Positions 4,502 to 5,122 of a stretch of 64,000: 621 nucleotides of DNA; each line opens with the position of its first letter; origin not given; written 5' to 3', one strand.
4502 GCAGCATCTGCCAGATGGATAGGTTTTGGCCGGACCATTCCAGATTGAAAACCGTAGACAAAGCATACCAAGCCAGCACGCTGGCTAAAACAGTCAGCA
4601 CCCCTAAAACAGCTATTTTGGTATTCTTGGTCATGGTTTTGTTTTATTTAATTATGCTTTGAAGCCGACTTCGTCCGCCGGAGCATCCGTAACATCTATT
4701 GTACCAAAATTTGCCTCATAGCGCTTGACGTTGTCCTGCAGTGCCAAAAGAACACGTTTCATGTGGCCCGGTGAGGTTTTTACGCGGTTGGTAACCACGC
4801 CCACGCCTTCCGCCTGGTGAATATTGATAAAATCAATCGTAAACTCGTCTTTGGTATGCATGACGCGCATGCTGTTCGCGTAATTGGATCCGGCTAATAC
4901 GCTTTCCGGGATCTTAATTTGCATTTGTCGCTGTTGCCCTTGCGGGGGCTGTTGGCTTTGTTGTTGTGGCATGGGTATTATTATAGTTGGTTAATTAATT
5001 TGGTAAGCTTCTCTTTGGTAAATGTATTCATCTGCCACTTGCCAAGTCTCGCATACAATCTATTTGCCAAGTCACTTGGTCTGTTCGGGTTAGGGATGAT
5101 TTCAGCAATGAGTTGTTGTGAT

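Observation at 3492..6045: Three-gene insertion splitting the conserved dnaK-dnaJ pair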

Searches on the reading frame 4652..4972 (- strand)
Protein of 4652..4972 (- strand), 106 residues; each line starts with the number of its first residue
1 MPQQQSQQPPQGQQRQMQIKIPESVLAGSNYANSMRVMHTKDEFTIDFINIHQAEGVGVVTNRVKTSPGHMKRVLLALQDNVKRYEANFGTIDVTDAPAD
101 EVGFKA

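Call 3: search_protein_families(library=pfam, proteins=[window:4652-4972:-], max_evalue=0.1)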
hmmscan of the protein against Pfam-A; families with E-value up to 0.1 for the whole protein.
window:4652-4972:- (106 aa): 1 family
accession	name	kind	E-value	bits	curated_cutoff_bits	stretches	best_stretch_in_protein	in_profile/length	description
PF11950.13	DUF3467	-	2.6e-20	72.7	25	1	6-93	4-91/92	Protein of unknown function (DUF3467)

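Call 4: search_protein_families(library=padloc, proteins=[window:4652-4972:-], max_evalue=1)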
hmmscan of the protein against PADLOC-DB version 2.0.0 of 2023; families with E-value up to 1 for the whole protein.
window:4652-4972:- (106 aa): 0 families

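Call 5: search_protein_families(library=ncbifam, proteins=[window:4652-4972:-], max_evalue=1)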
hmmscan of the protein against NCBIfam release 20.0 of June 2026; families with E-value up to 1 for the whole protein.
window:4652-4972:- (106 aa): 1 family
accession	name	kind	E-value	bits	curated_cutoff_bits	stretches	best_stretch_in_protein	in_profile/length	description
NF047391.1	SA0570_fam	equivalog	0.067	13.1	125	1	7-80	35-107/167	SA0570 family protein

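Call 18: find_homologous_proteins(query=window:4652-4972:-)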
Query window:4652-4972:- (106 aa): 19 proteins with E <= 0.001 among 21 candidates.
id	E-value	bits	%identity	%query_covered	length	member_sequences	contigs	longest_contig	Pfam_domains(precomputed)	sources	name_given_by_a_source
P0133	2.3e-63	228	100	100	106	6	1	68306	PF11950.14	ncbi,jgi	ncbi:MAG: DUF3467 domain-containing protein [Patescibacteria group bacterium]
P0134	2.7e-49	183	84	87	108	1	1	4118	PF11950.14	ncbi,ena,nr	ncbi:DUF3467 domain-containing protein [Patescibacteria group bacterium]|nr:DUF3467 domain-containin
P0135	5.2e-49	182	83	87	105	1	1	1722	PF11950.14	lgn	-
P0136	1.1e-48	181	83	83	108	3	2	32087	PF11950.14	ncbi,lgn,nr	ncbi:DUF3467 domain-containing protein [Patescibacteria group bacterium]|nr:DUF3467 domain-containin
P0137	1.6e-47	177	84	87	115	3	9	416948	PF11950.14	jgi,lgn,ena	jgi:hypothetical protein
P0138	2.9e-45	170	74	82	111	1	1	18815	PF11950.14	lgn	-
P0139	1.5e-40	155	68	99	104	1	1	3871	PF11950.14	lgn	-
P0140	5.1e-28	115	61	71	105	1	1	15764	PF11950.14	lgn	-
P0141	4.0e-23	99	54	87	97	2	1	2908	PF11950.14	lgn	-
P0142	2.0e-19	87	54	89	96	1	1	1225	PF11950.14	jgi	jgi:hypothetical protein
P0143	2.2e-18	84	45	83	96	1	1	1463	PF11950.14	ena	-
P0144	8.6e-18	82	52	84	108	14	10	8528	PF11950.14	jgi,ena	-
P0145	1.6e-17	81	52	84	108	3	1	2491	PF11950.14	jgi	-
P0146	1.9e-17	81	53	86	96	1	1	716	PF11950.14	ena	-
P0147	4.0e-17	80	51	85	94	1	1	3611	PF11950.14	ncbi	-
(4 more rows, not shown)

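Call 41: find_related_loci(query=A2, collection=metagenome_contigs, flank=6000)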
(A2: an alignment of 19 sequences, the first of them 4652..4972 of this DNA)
Query A2 (106 aa) in metagenome_contigs; peptide patterns used: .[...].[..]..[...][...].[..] (x = any residue, [..] = any of these).
599 stretches matched a pattern (row limit reached: there are more); 591 encode a relative of the query (tblastn E <= 1e-3); the best 80 are kept; 80 distinct loci.
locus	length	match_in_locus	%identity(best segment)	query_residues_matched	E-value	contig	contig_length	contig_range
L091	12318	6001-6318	98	1-106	3e-69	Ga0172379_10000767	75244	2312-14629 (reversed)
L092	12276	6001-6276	84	15-106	3e-51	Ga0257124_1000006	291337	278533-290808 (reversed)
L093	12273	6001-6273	54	15-106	3e-33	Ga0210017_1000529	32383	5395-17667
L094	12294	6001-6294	52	7-105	6e-33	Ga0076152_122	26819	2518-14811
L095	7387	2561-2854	52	7-105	6e-33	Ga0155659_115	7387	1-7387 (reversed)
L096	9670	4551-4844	52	7-105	6e-33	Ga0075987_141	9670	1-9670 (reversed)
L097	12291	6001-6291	53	7-105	1e-32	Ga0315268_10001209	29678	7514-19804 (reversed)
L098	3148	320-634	52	1-106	4e-32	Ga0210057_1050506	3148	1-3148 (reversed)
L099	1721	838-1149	53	2-105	1e-31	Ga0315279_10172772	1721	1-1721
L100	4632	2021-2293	57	13-105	5e-31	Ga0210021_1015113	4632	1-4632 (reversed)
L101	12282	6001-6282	55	14-106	2e-30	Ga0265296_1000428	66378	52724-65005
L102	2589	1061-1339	55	14-106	4e-30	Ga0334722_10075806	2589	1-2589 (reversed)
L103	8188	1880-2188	49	1-105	1e-29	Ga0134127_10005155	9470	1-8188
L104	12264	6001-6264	53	17-105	1e-29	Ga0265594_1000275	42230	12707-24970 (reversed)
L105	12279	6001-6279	53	11-105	1e-29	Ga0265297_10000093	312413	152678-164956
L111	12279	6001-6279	52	11-105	1e-27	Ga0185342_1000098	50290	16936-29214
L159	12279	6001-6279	44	11-106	4e-24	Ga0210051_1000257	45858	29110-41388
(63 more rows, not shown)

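Call 45: search_solved_structures(query=A2, max_evalue=10, show_alignments=1)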
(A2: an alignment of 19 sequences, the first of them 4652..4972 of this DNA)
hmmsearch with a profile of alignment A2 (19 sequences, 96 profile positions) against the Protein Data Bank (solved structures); distinct sequences matched with E-value up to 10: 3.
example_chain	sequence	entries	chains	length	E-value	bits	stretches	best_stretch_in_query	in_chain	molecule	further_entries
7bqn_A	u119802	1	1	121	0.31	14.2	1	54-89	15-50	Rei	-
1dd4_C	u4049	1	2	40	0.79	12.8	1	62-85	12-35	50S RIBOSOMAL PROTEIN L7/L12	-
7p1w_A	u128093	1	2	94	1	12.5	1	29-86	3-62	Putative regulatory protein GTNG_1019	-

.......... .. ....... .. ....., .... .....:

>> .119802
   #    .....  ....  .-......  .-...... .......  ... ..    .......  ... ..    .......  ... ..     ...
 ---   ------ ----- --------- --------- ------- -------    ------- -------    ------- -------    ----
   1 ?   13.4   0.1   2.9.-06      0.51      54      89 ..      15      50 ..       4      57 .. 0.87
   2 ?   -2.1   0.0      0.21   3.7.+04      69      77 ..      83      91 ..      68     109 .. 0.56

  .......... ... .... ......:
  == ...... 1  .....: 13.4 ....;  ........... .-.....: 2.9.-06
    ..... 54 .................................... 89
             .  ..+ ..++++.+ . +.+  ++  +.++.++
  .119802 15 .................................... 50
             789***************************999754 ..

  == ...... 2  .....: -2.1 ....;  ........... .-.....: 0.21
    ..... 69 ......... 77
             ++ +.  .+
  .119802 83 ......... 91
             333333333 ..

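Call 50: predict_structure(alignment_id=A3)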
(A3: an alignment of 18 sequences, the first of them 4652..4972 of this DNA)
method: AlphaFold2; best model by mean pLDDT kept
length: 106 residues; sequences in the alignment: 18
mean_pLDDT: 73.0   pTM: 0.49
mean pLDDT of the five models: 73.0, 72.9, 73.0, 72.9, 72.3
residues with pLDDT >= 90: 38; 70-90: 20; 50-70: 27; < 50: 21
segments of 3 or more residues with pLDDT < 50: 1-16, 104-106
pLDDT, mean of each block of 10 residues (from residue 1): 42 48 54 80 90 72 92 95 96 76 48
secondary structure, 60 per line:
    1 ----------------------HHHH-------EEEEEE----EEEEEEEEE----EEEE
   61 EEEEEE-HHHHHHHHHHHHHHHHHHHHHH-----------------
elements in order: H23-26 E34-39 E44-52 E57-66 H68-89

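Call 52: search_protein_families(library=pfam, proteins=[L094:3259-3717:+, L094:4163-4777:-, L094:4840-5370:-, L097:4058-4423:-, L097:4890-5291:-, L111:4061-4894:-, L159:4933-5532:+, L094:5594-5887:-], max_evalue=0.01)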
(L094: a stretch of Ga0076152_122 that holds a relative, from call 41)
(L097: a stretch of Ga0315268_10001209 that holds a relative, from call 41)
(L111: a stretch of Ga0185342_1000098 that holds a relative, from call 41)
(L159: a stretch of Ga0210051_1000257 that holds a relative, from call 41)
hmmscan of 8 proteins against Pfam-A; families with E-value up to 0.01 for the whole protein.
L094:3259-3717:+ (152 aa): 0 families

L094:4163-4777:- (204 aa): 0 families

L094:4840-5370:- (176 aa): 0 families

L097:4058-4423:- (121 aa): 3 families
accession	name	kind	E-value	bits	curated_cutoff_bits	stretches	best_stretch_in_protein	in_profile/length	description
PF20436.4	LonB_AAA-LID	-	2e-06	28.2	22.4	1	20-54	30-64/65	Archaeal LonB, AAA+ ATPase LID domain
PF02861.25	Clp_N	-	0.0038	17.8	20.7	0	90-109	1-20/53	Clp amino terminal domain, pathogenicity island component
PF22703.2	Cdc6_lid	-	0.0058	16.9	27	0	17-47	35-65/68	Cdc6 AAA+ ATPase-type lid domain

L097:4890-5291:- (133 aa): 0 families

L111:4061-4894:- (277 aa): 1 family
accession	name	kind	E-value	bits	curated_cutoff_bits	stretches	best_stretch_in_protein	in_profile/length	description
PF04542.20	Sigma70_r2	-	2.8e-12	46.7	24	1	44-116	1-69/71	Sigma-70 region 2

L159:4933-5532:+ (199 aa): 1 family
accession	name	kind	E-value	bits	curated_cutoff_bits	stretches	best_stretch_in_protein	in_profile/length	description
PF05635.17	23S_rRNA_IVP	-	2.8e-07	31.2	33.8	1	32-102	8-73/106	23S rRNA-intervening sequence protein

L094:5594-5887:- (97 aa): 0 families

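Call 55: fold_search(model_id=the predicted structure, library=pdb)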
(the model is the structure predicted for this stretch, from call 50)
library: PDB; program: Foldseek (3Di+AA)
matches with E <= 10: 679; with E <= 0.001: 0
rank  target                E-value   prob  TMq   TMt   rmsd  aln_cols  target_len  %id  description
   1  3k44_A                1.3e-01  0.44  0.25  0.19  12.3        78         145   10  Crystal Structure of Drosophila melanogaster Pur-alpha (released 2009-10-27)
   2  2flo_A                2.4e-01  0.80  0.30  0.08   7.0        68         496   15  Crystal structure of exopolyphosphatase (PPX) from E. coli O157:H7 (released 2006-06-06)
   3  6ycs_A                3.2e-01  0.69  0.34  0.48   4.4        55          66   14  Human Transcription Cofactor PC4 DNA-binding domain in complex with full phosphorothioate 5-10-5 2'-O-methyl DNA gapme (released 2020-04-29)
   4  8a22_Am               3.4e-01  0.72  0.27  0.25   8.0        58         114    7  Structure of the mitochondrial ribosome from Polytomella magna (released 2022-11-16)
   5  4usg_A                3.4e-01  0.66  0.33  0.46   4.5        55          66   14  Crystal structure of PC4 W89Y mutant complex with DNA (released 2015-03-18)
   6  2vx8_A                3.6e-01  0.38  0.22  0.18   9.7        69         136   17  Vamp7 longin domain Hrb peptide complex (released 2008-09-16)
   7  2r9a_A                3.9e-01  0.14  0.20  0.11  17.5        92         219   13  Crystal structure of human XLF (released 2008-01-01)
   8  5fgo_D                4.1e-01  0.13  0.17  0.25  12.9        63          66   16  Crystal structure of D. melanogaster Pur-alpha repeat III. (released 2016-01-20)
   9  8cht_B                4.4e-01  0.33  0.28  0.22  12.8        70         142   14  Crystal structure of human PURA (fragment Glu57-Glu212, PUR repeat I and II) (released 2024-02-21)
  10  8w5g_C                4.4e-01  0.13  0.19  0.16  11.2        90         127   13  Cryo-EM structure of Qb-Ab7 (released 2025-02-26)
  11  4bhm_A                4.7e-01  0.54  0.37  0.46   4.1        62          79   13  The crystal structure of MoSub1-DNA complex reveals a novel DNA binding mode (released 2014-04-23)
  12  1u6z_B                4.7e-01  0.54  0.28  0.07   7.6        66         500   17  Structure of an E. coli Exopolyphosphatase: Insight into the processive hydrolysis of polyphosphate and its regulation (released 2005-12-06)
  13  6ozh_D                4.7e-01  0.44  0.27  0.13   9.4        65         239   14  Crystal structure of Ciona intestinalis (Ci) Endonuclease V in complex with a 24mer DNA containing an inosine followed (released 2019-09-04)
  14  1pcf_A                5.4e-01  0.60  0.35  0.50   3.5        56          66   12  HUMAN TRANSCRIPTIONAL COACTIVATOR PC4 C-TERMINAL DOMAIN (released 1998-03-18)
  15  6p7b_A                5.4e-01  0.60  0.31  0.23   5.9        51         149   12  Crystal structure of Fowlpox virus resolvase and substrate Holliday junction DNA complex (released 2020-04-29)
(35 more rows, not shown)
